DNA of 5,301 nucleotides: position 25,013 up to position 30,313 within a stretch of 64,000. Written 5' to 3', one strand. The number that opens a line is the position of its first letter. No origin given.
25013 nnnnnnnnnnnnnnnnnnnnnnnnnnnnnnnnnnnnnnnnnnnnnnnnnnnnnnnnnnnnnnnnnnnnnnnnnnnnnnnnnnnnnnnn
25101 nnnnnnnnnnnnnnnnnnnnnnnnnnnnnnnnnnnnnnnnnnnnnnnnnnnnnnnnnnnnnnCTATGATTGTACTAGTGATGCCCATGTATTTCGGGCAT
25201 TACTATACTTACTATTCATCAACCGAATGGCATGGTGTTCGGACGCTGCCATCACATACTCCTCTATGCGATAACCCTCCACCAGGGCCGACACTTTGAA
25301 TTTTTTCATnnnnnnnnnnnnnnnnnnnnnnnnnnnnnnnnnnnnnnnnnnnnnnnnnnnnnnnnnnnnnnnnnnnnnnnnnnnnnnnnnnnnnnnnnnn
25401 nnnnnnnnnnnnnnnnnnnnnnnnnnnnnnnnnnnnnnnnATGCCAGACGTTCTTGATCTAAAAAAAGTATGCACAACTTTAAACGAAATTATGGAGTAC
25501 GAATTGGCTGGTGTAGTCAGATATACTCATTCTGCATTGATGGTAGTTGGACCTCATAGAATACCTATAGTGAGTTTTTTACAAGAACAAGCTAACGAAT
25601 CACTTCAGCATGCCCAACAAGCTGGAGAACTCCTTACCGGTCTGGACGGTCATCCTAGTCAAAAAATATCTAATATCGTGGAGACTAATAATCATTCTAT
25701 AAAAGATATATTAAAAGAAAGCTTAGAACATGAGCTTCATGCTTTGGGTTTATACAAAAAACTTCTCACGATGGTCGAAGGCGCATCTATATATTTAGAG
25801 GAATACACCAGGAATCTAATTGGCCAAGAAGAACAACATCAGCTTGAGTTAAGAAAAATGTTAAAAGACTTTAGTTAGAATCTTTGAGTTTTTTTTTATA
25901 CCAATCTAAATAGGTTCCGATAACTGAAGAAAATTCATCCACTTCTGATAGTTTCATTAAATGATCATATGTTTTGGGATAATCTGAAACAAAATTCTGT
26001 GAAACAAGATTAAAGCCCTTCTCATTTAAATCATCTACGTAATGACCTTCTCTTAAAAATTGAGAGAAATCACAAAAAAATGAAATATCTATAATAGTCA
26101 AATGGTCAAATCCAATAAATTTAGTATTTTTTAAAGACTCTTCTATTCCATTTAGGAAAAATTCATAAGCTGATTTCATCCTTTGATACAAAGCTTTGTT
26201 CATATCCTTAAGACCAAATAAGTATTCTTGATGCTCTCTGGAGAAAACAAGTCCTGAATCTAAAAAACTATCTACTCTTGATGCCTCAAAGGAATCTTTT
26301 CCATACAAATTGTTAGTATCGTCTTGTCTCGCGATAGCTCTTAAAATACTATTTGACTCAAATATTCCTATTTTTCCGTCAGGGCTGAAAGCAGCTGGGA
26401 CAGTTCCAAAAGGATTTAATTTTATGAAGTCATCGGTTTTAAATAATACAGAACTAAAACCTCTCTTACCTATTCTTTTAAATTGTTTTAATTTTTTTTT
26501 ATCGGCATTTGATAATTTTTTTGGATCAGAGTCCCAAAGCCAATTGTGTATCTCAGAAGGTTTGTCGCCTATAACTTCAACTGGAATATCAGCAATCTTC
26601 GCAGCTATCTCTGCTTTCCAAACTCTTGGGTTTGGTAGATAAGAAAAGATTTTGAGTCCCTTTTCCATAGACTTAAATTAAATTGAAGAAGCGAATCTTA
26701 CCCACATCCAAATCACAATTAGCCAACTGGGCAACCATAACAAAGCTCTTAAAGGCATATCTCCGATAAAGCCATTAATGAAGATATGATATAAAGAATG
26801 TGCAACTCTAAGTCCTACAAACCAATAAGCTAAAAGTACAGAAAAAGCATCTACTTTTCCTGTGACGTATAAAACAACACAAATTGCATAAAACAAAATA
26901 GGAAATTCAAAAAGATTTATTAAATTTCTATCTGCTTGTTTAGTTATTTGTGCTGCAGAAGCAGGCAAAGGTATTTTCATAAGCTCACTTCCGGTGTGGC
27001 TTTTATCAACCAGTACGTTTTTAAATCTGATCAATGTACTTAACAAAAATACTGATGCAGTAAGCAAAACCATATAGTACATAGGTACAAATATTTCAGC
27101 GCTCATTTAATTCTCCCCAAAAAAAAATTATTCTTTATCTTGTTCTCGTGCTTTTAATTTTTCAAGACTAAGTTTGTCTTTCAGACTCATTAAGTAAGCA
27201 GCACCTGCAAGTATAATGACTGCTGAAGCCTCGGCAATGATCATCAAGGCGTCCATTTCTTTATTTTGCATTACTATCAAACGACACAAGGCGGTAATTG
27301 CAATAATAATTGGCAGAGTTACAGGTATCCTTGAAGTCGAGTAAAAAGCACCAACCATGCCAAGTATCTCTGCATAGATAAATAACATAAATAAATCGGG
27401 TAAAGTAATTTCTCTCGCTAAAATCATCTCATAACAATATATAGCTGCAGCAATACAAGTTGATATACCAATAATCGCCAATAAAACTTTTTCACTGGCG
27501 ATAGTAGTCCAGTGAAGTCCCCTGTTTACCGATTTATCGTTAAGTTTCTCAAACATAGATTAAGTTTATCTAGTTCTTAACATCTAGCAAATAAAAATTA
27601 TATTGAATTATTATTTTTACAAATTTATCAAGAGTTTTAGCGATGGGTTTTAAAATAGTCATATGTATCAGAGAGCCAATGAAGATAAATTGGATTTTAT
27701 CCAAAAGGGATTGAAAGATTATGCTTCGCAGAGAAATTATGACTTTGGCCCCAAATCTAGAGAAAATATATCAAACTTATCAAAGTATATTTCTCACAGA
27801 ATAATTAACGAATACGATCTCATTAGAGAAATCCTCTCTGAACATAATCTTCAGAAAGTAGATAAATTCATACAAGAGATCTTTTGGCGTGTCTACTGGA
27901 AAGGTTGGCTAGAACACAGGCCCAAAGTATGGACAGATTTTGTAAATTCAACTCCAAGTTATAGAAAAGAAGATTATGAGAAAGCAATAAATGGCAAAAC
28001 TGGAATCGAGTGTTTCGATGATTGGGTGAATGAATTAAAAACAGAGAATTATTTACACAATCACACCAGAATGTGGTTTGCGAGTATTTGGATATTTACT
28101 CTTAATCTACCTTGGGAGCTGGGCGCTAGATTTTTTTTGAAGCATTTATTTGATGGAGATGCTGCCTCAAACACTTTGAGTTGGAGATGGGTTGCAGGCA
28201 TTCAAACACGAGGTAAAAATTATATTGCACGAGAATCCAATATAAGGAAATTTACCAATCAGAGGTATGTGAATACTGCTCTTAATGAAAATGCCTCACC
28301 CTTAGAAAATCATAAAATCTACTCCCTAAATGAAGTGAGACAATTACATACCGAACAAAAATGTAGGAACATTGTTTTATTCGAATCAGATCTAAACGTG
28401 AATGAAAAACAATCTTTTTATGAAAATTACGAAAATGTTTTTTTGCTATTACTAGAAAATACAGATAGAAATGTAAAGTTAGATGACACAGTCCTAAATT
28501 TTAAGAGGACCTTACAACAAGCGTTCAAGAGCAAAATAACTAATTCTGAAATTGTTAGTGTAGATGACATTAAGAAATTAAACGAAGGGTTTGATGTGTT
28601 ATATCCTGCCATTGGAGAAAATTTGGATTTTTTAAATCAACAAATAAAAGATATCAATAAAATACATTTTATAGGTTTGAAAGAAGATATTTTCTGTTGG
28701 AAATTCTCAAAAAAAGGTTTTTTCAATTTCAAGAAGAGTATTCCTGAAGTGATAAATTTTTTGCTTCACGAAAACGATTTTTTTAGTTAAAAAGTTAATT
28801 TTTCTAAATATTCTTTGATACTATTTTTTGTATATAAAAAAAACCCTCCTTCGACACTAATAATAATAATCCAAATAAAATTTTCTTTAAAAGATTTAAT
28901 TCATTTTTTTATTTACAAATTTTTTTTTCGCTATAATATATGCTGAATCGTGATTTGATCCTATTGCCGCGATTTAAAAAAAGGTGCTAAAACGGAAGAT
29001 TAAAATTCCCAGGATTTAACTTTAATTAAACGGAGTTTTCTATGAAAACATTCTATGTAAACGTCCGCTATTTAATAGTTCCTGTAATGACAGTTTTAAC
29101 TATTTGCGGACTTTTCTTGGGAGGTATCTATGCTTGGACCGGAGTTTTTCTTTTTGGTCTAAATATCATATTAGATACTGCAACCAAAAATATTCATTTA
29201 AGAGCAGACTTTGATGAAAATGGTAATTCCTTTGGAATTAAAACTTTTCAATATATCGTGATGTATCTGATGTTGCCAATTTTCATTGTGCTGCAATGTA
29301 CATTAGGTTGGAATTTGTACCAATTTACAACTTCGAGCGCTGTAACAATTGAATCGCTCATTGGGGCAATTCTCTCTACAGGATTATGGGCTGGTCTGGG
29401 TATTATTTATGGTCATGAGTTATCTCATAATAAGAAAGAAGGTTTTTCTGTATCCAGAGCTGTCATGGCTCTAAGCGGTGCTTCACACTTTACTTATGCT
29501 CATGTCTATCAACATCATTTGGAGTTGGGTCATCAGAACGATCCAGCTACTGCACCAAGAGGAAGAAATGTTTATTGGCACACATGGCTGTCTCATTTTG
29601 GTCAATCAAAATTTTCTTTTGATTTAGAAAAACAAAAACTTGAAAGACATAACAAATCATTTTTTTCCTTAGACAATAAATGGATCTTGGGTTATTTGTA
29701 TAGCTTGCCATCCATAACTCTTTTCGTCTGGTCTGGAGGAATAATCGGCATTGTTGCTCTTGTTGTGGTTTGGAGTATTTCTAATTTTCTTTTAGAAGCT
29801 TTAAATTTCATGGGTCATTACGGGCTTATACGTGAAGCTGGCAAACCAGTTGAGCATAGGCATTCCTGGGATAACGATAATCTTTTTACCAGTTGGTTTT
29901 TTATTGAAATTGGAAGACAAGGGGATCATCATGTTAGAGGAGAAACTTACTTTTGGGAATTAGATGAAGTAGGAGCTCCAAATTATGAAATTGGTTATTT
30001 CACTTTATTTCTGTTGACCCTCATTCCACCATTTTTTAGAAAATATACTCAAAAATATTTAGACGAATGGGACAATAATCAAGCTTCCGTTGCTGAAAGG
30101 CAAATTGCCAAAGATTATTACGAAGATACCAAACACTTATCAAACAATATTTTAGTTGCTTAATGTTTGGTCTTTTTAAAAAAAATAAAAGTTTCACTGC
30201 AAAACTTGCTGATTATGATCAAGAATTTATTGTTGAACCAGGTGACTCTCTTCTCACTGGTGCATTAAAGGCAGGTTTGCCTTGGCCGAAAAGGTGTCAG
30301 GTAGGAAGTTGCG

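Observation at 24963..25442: Duplicated ~135-nt bidirectional promoter module with Fur-box-like palindromes in the longest spacer of the window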

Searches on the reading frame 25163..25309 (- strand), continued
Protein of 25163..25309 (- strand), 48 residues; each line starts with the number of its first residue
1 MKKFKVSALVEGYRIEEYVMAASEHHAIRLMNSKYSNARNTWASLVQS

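Call 71: search_dna_similar(query=L085:7745-8113:+, collection=phages, mode=protein, max_evalue=0.00001, max_rows=15)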
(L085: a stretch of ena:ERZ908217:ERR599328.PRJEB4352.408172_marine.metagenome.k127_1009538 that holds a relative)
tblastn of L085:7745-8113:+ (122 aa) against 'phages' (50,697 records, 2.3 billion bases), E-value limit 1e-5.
Records with a match: 404; places in all: 408; records where one place covers at least 80% of the query: 310.
Best place of each record, by identity: <60% 404.
By first word of the organism name: Synechococcus 311; Cyanophage 60; Pseudomonas 12; Prochlorococcus 10; uncultured 3; Marine 2; Stenotrophomonas 2; Ralstonia 2; Xanthomonas 1; Dickeya 1.
By host as written in the record: - 130; Synechococcus 107; Synechococcus sp. 37; Synechococcus sp. WH7803 28; Synechococcus sp. WH8102 17; Synechococcus sp. WH 7803 15; Synechococcus sp. MW02 11; Synechococcus sp. WH8109 6; and 32 more.
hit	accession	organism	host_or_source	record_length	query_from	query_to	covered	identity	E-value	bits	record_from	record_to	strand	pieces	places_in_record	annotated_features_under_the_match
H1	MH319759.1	Marine virus AG-345-O18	single cell amplified by WGA-X; seawater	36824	1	118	97%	56.8%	4e-36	135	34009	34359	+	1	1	record has no annotation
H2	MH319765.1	Marine virus AG-345-P14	single cell amplified by WGA-X; seawater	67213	1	107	88%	57.0%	8e-34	128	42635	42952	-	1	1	record has no annotation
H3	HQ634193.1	Cyanophage P-RSM6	Prochlorococcus NATL2A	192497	1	121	99%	48.8%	1e-20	91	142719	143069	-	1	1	hypothetical protein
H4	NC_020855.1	Cyanophage P-RSM6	Prochlorococcus NATL2A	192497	1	121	99%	48.8%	1e-20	91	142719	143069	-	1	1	hypothetical protein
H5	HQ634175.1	Cyanophage P-RSM1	Prochlorococcus MIT9303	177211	1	109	89%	51.4%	3e-21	93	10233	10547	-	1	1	hypothetical protein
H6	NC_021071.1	Cyanophage P-RSM1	Prochlorococcus MIT9303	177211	1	109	89%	51.4%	3e-21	93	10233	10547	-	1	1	hypothetical protein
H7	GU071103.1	Prochlorococcus phage P-SSM7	Prochlorococcus sp. NATL1A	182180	1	107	88%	52.3%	5e-26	106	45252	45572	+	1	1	hypothetical protein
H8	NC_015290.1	Prochlorococcus phage P-SSM7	Prochlorococcus sp. NATL1A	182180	1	107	88%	52.3%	5e-26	106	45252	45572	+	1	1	hypothetical protein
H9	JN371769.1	Synechococcus phage metaG-MbCM1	-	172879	1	104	85%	51.0%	2e-19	87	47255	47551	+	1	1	hypothetical protein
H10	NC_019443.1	Synechococcus phage metaG-MbCM1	-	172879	1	104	85%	51.0%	2e-19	87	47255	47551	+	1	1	hypothetical protein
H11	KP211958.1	Cyanophage P-TIM40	Prochlorococcus sp. NATL2A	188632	1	104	85%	51.0%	8e-18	83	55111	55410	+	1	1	hypothetical protein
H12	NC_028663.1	Cyanophage P-TIM40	Prochlorococcus sp. NATL2A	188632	1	104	85%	51.0%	8e-18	83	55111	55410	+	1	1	hypothetical protein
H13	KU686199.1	Synechococcus phage S-CAM3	Synechococcus sp.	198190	1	108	89%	48.2%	1e-18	85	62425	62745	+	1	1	hypothetical protein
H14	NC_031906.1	Synechococcus phage S-CAM3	Synechococcus sp.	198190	1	108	89%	48.2%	1e-18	85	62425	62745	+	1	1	hypothetical protein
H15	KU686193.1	Synechococcus phage S-CAM1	Synechococcus sp.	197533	1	108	89%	48.2%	3e-18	84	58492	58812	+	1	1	hypothetical protein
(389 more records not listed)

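Call 85: search_protein_representatives(alignment_id=A4)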
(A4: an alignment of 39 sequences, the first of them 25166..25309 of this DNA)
Query: 39 sequences, 46 profile positions. Proteins with E-value up to 0.001 (for the whole library): 41; up to 1e-10: 10; up to 1e-30: 0. The best 41 are listed.
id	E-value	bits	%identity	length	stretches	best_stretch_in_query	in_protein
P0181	6.2e-23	96.6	-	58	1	1-45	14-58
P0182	3.7e-20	87.7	-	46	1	1-45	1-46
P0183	4.8e-20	87.4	-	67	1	1-46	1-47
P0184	3.5e-19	84.6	-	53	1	1-45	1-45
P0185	3.8e-19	84.5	-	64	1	1-45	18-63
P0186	4.0e-17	78.0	-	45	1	1-33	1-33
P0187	7.8e-17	77.1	-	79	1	1-44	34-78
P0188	5.5e-16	74.3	-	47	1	1-45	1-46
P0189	1.2e-12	63.7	-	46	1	1-44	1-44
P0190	3.4e-12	62.2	-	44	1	1-30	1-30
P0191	4.3e-10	55.5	-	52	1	1-45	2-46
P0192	7.0e-10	54.8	-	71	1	2-45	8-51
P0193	1.4e-09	53.8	-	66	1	1-44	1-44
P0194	3.5e-09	52.6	-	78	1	1-44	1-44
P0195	8.5e-09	51.3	-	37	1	1-24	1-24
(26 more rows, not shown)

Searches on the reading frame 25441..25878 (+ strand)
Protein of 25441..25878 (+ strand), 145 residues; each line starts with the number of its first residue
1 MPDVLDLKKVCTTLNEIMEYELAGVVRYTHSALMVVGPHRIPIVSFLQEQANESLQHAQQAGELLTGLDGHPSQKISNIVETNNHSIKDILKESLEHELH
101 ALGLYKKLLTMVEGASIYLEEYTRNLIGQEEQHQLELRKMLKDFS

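Call 8: search_protein_families(library=pfam, proteins=[window:25441-25878:+], max_evalue=0.01)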
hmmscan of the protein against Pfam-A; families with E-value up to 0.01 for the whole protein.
window:25441-25878:+ (145 aa): 2 families
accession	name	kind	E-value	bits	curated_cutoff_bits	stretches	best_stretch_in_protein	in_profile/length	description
PF00210.30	Ferritin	-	6.1e-17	62.3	24.5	1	13-144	3-139/142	Ferritin-like domain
PF02915.23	Rubrerythrin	-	0.0057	17.5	22.8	0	89-144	1-56/137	Rubrerythrin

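Call 10: find_encoding_contigs(protein=window:25441-25878:+, flank=4000, max_places=10)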
Protein window:25441-25878:+ (145 aa): 2 contigs read that carry it; 2 places shown.
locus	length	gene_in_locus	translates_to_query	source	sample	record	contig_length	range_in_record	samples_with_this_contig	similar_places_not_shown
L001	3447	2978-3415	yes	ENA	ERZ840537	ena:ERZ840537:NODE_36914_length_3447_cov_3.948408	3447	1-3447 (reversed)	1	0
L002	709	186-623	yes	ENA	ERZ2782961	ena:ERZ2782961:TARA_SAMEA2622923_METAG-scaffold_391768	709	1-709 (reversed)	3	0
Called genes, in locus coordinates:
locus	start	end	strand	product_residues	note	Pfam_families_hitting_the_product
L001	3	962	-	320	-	?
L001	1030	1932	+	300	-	PF00106:adh_short, PF08659:KR, PF13561:adh_short_C2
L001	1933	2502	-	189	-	PF01966:HD (weak)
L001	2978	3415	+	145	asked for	PF00210:Ferritin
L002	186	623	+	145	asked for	PF00210:Ferritin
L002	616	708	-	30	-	?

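Call 12: find_homologous_proteins(query=window:25441-25878:+, max_evalue=0.00001)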
Query window:25441-25878:+ (145 aa): 7996 proteins with E <= 0.00001 among 8000 candidates; the best 120 are listed.
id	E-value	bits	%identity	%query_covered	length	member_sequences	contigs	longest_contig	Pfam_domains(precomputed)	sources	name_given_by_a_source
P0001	3.8e-82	291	95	100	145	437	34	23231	PF00210.31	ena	-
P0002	5.7e-81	287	93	100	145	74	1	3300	PF00210.31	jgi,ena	-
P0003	1.9e-80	285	94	100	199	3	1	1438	PF00210.31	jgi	jgi:bacterioferritin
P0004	3.9e-80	284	92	100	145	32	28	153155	PF00210.31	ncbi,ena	-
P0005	5.8e-79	281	92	100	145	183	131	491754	PF00210.31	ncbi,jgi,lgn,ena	-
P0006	1.1e-78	280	95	100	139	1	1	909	PF00210.31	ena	-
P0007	6.8e-76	271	88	100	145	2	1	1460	PF00210.31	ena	-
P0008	3.0e-75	269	88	97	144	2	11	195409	PF00210.31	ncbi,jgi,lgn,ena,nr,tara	ncbi:MAG: bacterioferritin [Gammaproteobacteria bacterium]|nr:bacterioferritin [Gammaproteobacteria 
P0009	9.1e-75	267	88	100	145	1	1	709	PF00210.31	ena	-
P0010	1.7e-74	266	86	100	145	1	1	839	PF00210.31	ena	-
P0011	3.9e-74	265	86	100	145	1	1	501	PF00210.31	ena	-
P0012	4.8e-74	265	87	97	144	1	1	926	PF00210.31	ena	-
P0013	5.2e-74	265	86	100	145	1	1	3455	PF00210.31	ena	-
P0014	6.7e-73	261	85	100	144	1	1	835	PF02915.24,PF00210.31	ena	-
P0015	1.2e-72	260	86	97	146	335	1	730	PF00210.31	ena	-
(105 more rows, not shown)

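Call 14: find_related_loci(query=A2, collection=genome_contigs, flank=3000)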
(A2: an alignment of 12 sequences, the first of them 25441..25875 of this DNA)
Query A2 (145 aa) in genome_contigs; peptide patterns used: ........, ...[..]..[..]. (x = any residue, [..] = any of these).
287 stretches matched a pattern; 196 encode a relative of the query (tblastn E <= 1e-3); the best 80 are kept; 80 distinct loci.
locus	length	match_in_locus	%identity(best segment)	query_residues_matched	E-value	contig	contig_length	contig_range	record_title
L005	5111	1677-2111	95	1-145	4e-91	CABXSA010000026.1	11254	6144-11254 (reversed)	MAG: uncultured SAR86 cluster bacterium isolate AG-325-B03 genome assembly, contig: AG-325-B03_NODE_26, whole genome sho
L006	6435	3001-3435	94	1-145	6e-89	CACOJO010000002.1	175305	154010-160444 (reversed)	MAG: uncultured SAR86 cluster bacterium isolate AH-321-K11 genome assembly, contig: AH-321-K11_NODE_2, whole genome shot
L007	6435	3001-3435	94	1-145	6e-89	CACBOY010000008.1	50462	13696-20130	uncultured SAR86 cluster bacterium isolate AG-899-P03 genome assembly, contig: AG-899-P03_NODE_8, whole genome shotgun s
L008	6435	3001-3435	94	1-145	6e-89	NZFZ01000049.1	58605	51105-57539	MAG: Gammaproteobacteria bacterium isolate MED701 67432, whole genome shotgun sequence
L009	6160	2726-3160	94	1-145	5e-89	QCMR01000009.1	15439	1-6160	SAR86 cluster bacterium AG-422-E19 Ga0172203_109, whole genome shotgun sequence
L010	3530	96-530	94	1-145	8e-89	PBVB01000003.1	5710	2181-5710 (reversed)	MAG: Flavobacteriaceae bacterium isolate RS438 TaraRedSea_contig_232049, whole genome shotgun sequence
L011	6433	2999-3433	93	1-145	1e-88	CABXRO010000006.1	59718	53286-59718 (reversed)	MAG: uncultured SAR86 cluster bacterium isolate AG-325-A20 genome assembly, contig: AG-325-A20_NODE_6, whole genome shot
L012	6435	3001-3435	92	1-145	2e-88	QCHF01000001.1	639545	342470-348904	SAR86 cluster bacterium AG-390-O18 Ga0172199_11, whole genome shotgun sequence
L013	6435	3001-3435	92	1-145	4e-88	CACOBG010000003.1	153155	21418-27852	MAG: uncultured SAR86 cluster bacterium isolate AH-287-M14 genome assembly, contig: AH-287-M14_NODE_3, whole genome shot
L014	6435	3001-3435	93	1-145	2e-88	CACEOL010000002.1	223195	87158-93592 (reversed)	uncultured SAR86 cluster bacterium isolate AG-404-D10 genome assembly, contig: AG-404-D10_NODE_2, whole genome shotgun s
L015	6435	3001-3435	93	1-145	5e-88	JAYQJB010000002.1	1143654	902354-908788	MAG: Gammaproteobacteria bacterium isolate SD4487_NP_metabat_bins_2.tsv.496 contig_9141_pilon, whole genome shotgun sequ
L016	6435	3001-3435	92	1-145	1e-86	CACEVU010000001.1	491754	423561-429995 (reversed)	uncultured SAR86 cluster bacterium isolate AG-404-K15 genome assembly, contig: AG-404-K15_NODE_1, whole genome shotgun s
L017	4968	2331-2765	92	1-145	3e-86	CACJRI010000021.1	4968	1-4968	uncultured SAR86 cluster bacterium isolate AG-447-O04 genome assembly, contig: AG-447-O04_NODE_21, whole genome shotgun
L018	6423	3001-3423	93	5-145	6e-86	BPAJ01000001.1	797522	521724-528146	MAG: Gammaproteobacteria bacterium CM1_5m.P123 DNA, sequence1, whole genome shotgun sequence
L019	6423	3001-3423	85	5-145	8e-80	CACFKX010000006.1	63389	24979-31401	uncultured SAR86 cluster bacterium isolate AG-908-F10 genome assembly, contig: AG-908-F10_NODE_6, whole genome shotgun s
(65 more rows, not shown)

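Call 59: search_protein_families(library=ncbifam, proteins=[window:25441-25878:+], max_evalue=0.001)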
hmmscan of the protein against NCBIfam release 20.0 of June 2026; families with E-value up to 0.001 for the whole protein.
window:25441-25878:+ (145 aa): 1 family
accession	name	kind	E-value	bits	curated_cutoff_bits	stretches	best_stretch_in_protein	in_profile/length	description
NF052461.1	DNAProtecDpsACyan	equivalog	4.4e-05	23.2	300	1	8-83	26-101/176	DNA starvation/stress protection protein DpsA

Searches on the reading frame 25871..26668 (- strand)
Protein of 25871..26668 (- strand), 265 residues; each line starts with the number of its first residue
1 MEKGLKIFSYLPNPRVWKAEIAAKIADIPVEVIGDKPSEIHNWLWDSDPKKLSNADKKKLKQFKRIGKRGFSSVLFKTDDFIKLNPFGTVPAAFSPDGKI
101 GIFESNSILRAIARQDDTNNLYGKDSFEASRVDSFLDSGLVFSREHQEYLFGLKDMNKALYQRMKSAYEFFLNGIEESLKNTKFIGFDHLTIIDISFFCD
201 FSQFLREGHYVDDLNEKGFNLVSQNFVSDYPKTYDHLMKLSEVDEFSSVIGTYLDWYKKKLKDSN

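Call 8: search_protein_families(library=pfam, proteins=[window:25871-26668:-], max_evalue=0.01)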
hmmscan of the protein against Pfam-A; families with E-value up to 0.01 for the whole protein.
window:25871-26668:- (265 aa): 2 families
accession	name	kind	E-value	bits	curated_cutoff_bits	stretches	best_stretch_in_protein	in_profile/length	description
PF13409.12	GST_N_2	-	9.9e-06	26.5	25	1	77-115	33-70/70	Glutathione S-transferase, N-terminal domain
PF02798.26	GST_N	-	1.5e-05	25.7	20.9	0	78-113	42-75/76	Glutathione S-transferase, N-terminal domain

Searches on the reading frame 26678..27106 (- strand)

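Call 8: search_protein_families(library=pfam, proteins=[window:26678-27106:-], max_evalue=0.01)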
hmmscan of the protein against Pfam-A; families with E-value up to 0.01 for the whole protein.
window:26678-27106:- (142 aa): 1 family
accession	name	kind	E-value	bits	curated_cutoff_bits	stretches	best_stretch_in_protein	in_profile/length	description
PF01124.23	MAPEG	-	3.4e-14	53.5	23.4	1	11-138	4-127/129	MAPEG family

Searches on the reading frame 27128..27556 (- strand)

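Call 8: search_protein_families(library=pfam, proteins=[window:27128-27556:-], max_evalue=0.01)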
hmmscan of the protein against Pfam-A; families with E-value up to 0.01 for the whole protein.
window:27128-27556:- (142 aa): 1 family
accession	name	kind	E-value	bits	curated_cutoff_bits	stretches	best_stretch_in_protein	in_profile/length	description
PF06146.17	PsiE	-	4.8e-16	59.5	23.9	1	22-126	3-120/122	Phosphate-starvation-inducible E family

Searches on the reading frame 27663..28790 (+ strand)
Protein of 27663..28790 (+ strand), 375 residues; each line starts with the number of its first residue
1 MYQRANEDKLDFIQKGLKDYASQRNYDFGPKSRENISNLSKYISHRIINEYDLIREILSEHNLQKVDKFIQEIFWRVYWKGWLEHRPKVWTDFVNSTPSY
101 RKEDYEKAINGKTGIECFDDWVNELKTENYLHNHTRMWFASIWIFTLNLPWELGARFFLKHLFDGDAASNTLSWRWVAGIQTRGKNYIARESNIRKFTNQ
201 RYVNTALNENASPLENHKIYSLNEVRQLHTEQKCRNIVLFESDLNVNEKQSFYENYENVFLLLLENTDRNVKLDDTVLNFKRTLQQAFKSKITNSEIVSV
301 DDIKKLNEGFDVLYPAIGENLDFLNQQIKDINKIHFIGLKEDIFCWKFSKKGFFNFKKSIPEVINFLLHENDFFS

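Call 8: search_protein_families(library=pfam, proteins=[window:27663-28790:+], max_evalue=0.01)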
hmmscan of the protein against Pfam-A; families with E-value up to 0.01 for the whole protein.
window:27663-28790:+ (375 aa): 1 family
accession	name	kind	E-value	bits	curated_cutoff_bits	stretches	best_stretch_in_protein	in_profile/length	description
PF03441.19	FAD_binding_7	-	4.8e-20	72.3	27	1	69-193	1-131/203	FAD binding domain of DNA photolyase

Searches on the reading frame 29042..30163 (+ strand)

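Call 77: search_protein_families(library=pfam, proteins=[window:29042-30163:+], max_evalue=0.00001)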
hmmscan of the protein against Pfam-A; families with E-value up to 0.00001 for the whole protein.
window:29042-30163:+ (373 aa): 1 family
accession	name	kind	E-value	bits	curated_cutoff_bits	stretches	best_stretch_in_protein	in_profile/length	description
PF00487.30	FA_desaturase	-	1.9e-21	77.5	29.7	1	109-311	9-235/253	Fatty acid desaturase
